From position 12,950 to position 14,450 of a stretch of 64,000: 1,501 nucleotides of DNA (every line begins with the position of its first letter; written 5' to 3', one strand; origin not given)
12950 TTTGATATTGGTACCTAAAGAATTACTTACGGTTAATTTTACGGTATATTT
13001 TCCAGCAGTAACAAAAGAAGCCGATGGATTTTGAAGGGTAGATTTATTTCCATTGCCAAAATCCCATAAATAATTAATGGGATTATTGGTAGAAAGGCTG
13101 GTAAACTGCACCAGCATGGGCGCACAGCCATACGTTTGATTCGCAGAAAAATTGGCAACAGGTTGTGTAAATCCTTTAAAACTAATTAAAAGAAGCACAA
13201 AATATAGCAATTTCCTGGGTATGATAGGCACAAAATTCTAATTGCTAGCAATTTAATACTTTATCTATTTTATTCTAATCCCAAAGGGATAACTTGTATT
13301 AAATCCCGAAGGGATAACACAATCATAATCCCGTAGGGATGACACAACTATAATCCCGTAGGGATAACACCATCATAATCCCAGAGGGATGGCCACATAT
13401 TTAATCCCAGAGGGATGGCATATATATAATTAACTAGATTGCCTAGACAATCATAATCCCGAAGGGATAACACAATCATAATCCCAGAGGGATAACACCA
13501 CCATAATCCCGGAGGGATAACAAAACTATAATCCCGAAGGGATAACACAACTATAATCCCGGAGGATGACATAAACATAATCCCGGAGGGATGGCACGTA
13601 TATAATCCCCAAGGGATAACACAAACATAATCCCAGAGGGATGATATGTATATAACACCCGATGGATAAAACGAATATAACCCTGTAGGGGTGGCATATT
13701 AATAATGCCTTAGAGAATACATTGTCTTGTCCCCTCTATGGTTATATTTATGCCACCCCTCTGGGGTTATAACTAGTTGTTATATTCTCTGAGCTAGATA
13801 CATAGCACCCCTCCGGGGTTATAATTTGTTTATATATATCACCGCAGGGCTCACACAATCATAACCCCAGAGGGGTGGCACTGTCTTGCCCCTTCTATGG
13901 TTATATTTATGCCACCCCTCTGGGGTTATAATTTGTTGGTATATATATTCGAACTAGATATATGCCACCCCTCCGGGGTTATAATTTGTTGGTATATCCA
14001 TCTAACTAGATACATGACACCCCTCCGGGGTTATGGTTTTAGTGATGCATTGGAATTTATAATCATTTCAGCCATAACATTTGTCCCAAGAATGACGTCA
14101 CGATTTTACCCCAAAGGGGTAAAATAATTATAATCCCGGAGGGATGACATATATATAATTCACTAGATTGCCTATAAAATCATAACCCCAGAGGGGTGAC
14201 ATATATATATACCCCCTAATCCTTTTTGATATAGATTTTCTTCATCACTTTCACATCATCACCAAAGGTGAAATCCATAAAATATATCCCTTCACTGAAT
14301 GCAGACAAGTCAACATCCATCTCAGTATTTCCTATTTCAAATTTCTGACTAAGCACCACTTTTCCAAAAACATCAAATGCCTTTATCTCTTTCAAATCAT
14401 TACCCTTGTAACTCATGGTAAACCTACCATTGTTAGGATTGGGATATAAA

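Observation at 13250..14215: Dense 25-bp-period hairpin-unit array that superficially resembles CRISPR but is not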

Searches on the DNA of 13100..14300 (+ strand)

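Call 20: search_rna_families(source=window, start=13100, end=14300, threshold=evalue, max_evalue=10)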
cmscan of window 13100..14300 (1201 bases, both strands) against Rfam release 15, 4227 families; matches with E-value up to 10: 33.
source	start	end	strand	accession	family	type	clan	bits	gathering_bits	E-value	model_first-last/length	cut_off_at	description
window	13857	13987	-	RF02516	MIR393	Gene; miRNA;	-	33.2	60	4.8e-05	1-126/126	no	mir-393 microRNA precursor family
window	13852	13937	+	RF03600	MIR3627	Gene; miRNA;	-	30.2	64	0.0002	1-89/89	no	MIR3627 microRNA precursor family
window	13856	13986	+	RF02516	MIR393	Gene; miRNA;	-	27.3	60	0.0022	1-126/126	no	mir-393 microRNA precursor family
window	13860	13930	-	RF00695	MIR398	Gene; miRNA;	-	26.6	55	0.0019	1-109/109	no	MIR398 microRNA precursor family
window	13860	13930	+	RF00695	MIR398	Gene; miRNA;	-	26.5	55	0.0021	1-109/109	no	MIR398 microRNA precursor family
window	13846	13943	-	RF00975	MIR845_2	Gene; miRNA;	-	25.8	80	0.037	1-131/131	no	MIR845_2 microRNA precursor family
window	13862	13928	-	RF04161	mir-3688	Gene; miRNA;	-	24.9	84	0.023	1-88/88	no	mir-3688 microRNA precursor family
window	13862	13928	+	RF04161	mir-3688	Gene; miRNA;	-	24.2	84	0.037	1-88/88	no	mir-3688 microRNA precursor family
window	13676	13771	-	RF00695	MIR398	Gene; miRNA;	-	23.6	55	0.014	1-109/109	no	MIR398 microRNA precursor family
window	13676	13771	+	RF00695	MIR398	Gene; miRNA;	-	22.1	55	0.036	1-109/109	no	MIR398 microRNA precursor family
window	14218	14298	-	RF01562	DdR12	Gene; snRNA; snoRNA; CD-box;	-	21.9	70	4.9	1-75/75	no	D. discoideum snoRNA DdR12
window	13279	13364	-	RF00246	mir-135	Gene; miRNA;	-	21.7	59.2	0.11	1-88/88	no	mir-135 microRNA precursor family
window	13851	13938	+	RF03604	mir-5728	Gene; miRNA;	-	21.1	100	0.47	1-84/84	no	mir-5728 microRNA precursor family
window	13862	13928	+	RF00971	mir-578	Gene; miRNA;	-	21.1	98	0.69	1-84/84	no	mir-578 microRNA precursor family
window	13524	13624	-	RF01009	mir-M7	Gene; miRNA;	-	20.5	91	0.19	1-67/67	no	mir-M7 microRNA precursor family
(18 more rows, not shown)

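Call 73: build_rna_model(alignment_id=A2, structure=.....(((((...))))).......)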
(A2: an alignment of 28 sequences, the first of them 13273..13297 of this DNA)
Model R1 built from alignment A2 (28 sequences, 25 columns); structure: as given.
model positions 25; base pairs 5; branch points 0; effective number of sequences 28; information 1.279 bits per position. Calibrated on 0.2 Mb of random sequence (short: E-values are rough).
structure used (alignment columns):
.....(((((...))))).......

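Call 75: search_with_rna_model(model_id=R1, source=window, filters=off, max_evalue=1)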
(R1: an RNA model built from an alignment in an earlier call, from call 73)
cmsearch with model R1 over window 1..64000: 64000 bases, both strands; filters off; matches with E-value up to 1: 32.
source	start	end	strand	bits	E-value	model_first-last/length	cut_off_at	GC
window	14128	14152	+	40.1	1.4e-08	1-25/25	no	0.4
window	13960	13984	-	39.2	2.5e-08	1-25/25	no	0.52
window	14180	14204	+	38.7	3.5e-08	1-25/25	no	0.48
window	13748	13772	-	38.5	4.1e-08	1-25/25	no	0.48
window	13907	13931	-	38.5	4.1e-08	1-25/25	no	0.48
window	18078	18102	+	36.4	1.7e-07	1-25/25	no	0.44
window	13575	13599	+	36.4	1.7e-07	1-25/25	no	0.56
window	18026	18050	+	36.3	1.8e-07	1-25/25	no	0.48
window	17858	17882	-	36.1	2e-07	1-25/25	no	0.48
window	18103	18127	+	36.1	2.1e-07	1-25/25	no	0.44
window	13323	13347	+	36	2.1e-07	1-25/25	no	0.44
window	13399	13423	+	35.8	2.4e-07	1-25/25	no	0.4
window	13451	13475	+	35.8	2.5e-07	1-25/25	no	0.4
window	13526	13550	+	35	4.2e-07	1-25/25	no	0.4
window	13476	13500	+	35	4.4e-07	1-25/25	no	0.44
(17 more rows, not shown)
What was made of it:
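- All 32 covariance-model hits in the 64 kb fall in the two intergenic arrays, with filters off (call 75).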

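Call 76: search_with_rna_model(model_id=R1, sources=[L175, L179, L183, L185, L186, L188, L190, L191, L193, L195], max_evalue=1)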
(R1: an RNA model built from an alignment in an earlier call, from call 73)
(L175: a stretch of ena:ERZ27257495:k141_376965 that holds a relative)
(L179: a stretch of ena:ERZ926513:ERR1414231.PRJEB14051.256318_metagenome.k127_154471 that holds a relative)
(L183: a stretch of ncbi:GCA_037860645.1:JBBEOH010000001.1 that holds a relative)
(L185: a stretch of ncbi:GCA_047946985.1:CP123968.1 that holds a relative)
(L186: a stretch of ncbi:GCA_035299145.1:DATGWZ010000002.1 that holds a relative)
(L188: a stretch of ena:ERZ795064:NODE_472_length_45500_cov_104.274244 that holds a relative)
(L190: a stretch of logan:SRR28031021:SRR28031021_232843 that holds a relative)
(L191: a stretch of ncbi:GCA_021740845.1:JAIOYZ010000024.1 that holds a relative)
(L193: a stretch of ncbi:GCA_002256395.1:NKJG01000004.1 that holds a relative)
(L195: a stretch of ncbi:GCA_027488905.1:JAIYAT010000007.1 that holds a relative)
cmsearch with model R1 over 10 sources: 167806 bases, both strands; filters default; matches with E-value up to 1: 44.
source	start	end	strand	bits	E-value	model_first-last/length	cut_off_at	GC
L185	10709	10733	+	35.3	9e-07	1-25/25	no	0.44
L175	593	617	-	30.7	2e-05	1-25/25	no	0.44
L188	9924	9948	+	30.5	2.2e-05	1-25/25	no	0.44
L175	371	395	-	30.3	2.6e-05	1-25/25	no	0.4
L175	1542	1566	-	29.5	4.5e-05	1-25/25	no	0.44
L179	4864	4888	+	28.7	7.6e-05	1-25/25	no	0.44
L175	821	845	+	28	0.00012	1-25/25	no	0.52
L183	9943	9967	+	27.7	0.00015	1-25/25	no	0.44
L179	5515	5539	-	26.8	0.00026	1-25/25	no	0.44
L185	11067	11091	+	26.5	0.00032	1-25/25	no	0.48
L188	9697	9721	+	25.9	0.00048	1-25/25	no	0.48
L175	767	791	+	25.1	0.00082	1-25/25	no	0.56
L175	1320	1344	-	24.7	0.001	1-25/25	no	0.48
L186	10473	10497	-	24.6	0.0011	1-25/25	no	0.44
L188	9646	9670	+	24.4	0.0013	1-25/25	no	0.44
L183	9891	9915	+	24.2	0.0015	1-25/25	no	0.36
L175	322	346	+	24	0.0018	1-25/25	no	0.48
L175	1493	1517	+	24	0.0018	1-25/25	no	0.48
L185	10472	10492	-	23.7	0.0021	5-25/25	no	0.52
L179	4746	4770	-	23.3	0.0027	1-25/25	no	0.44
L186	10654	10678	-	23.1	0.0031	1-25/25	no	0.36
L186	10603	10627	-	23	0.0033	1-25/25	no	0.44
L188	9974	9998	+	21.9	0.0069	1-25/25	no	0.4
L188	9874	9898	+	21.8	0.0073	1-25/25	no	0.4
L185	10929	10953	-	21.6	0.0082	1-25/25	no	0.48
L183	9397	9421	+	21.2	0.011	1-25/25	no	0.36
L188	9778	9802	-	20.9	0.014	1-25/25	no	0.48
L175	544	568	+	20.8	0.014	1-25/25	no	0.56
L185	11124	11142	+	20.7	0.016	6-24/25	no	0.58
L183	9859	9883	-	20.4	0.019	1-25/25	no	0.4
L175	422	446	-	20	0.025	1-25/25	no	0.4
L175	1593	1617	-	20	0.025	1-25/25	no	0.4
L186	10742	10762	+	19.6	0.033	5-25/25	no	0.38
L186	10788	10812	+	19.1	0.046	1-25/25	no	0.48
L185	10576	10600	-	18.9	0.052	1-25/25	no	0.56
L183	9730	9754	+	18.8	0.054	1-25/25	no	0.44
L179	4813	4837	+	18.8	0.057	1-25/25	no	0.32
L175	644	664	-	18.3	0.078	5-25/25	no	0.38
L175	1371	1391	-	18.3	0.078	5-25/25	no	0.38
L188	9830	9854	-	17.3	0.15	1-25/25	no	0.48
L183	9640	9664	-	16.8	0.21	1-25/25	no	0.48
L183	9219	9243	-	16.7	0.22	1-25/25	no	0.48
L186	10685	10709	+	15.8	0.4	1-25/25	no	0.44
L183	18211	18236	+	15.4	0.52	1-25/25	no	0.46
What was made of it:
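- A model of the window units finds the hairpins around Y1 genes in distant taxa (call 76).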

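Call 79: search_with_rna_model(model_id=R1, sources=[L194, L150, L168, L093, L011, L196, L192], max_evalue=0.1)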
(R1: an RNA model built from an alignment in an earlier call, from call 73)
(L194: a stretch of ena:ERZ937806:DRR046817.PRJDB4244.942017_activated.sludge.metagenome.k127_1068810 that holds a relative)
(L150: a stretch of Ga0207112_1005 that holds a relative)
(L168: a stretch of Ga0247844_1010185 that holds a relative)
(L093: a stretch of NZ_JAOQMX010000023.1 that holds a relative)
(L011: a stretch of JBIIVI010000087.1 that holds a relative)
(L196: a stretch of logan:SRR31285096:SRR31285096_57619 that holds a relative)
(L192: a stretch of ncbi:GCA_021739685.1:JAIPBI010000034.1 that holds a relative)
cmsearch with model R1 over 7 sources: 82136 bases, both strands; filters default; matches with E-value up to 0.1: 32.
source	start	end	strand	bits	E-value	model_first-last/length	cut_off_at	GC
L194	312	336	-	39.6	2.6e-08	1-25/25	no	0.44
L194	112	136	-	39.3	3.1e-08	1-25/25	no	0.4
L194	4373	4397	-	39.3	3.1e-08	1-25/25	no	0.4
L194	5868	5892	-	39.3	3.1e-08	1-25/25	no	0.4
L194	364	388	-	38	7.4e-08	1-25/25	no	0.4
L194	212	236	-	35.4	4.3e-07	1-25/25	no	0.44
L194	187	211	-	34.9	5.7e-07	1-25/25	no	0.4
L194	162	186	-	34.7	6.7e-07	1-25/25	no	0.44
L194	262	286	-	34.4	8.1e-07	1-25/25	no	0.52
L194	5968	5992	-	31.4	6.1e-06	1-25/25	no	0.52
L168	5391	5415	+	29.8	1.8e-05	1-25/25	no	0.44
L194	5993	6017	-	28.9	3.1e-05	1-25/25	no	0.36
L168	4729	4753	+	28.9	3.3e-05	1-25/25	no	0.44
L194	287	311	-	28.1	5.6e-05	1-25/25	no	0.48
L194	668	692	+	27.1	0.00011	1-25/25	no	0.48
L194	5918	5942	-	26.1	0.0002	1-25/25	no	0.52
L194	566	590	+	25.4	0.00032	1-25/25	no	0.44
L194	442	466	+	25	0.00044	1-25/25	no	0.6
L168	5465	5489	-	24.5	0.00062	1-25/25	no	0.4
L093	551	575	-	24.5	0.00062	1-25/25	no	0.36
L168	5414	5438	-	23.8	0.00094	1-25/25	no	0.44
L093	578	602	+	23.3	0.0013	1-25/25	no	0.32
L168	4780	4804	+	23.3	0.0014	1-25/25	no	0.48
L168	5492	5516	-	22.7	0.002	1-25/25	no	0.44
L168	5340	5364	+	20.9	0.0066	1-25/25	no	0.48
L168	5289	5313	+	17.5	0.063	1-25/25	no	0.4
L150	7700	7725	+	17.4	0.069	1-25/25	no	0.38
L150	7965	7990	+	17.4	0.069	1-25/25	no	0.38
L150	8127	8152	+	17.4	0.069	1-25/25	no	0.38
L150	8420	8445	+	17.4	0.069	1-25/25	no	0.38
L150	8580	8605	+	17.4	0.069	1-25/25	no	0.38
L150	9019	9044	+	17.4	0.069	1-25/25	no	0.38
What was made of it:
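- It gives 0 hits in control loci totalling about 70 kb (call 76) and 0 in controls L192 and L196 (call 79).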
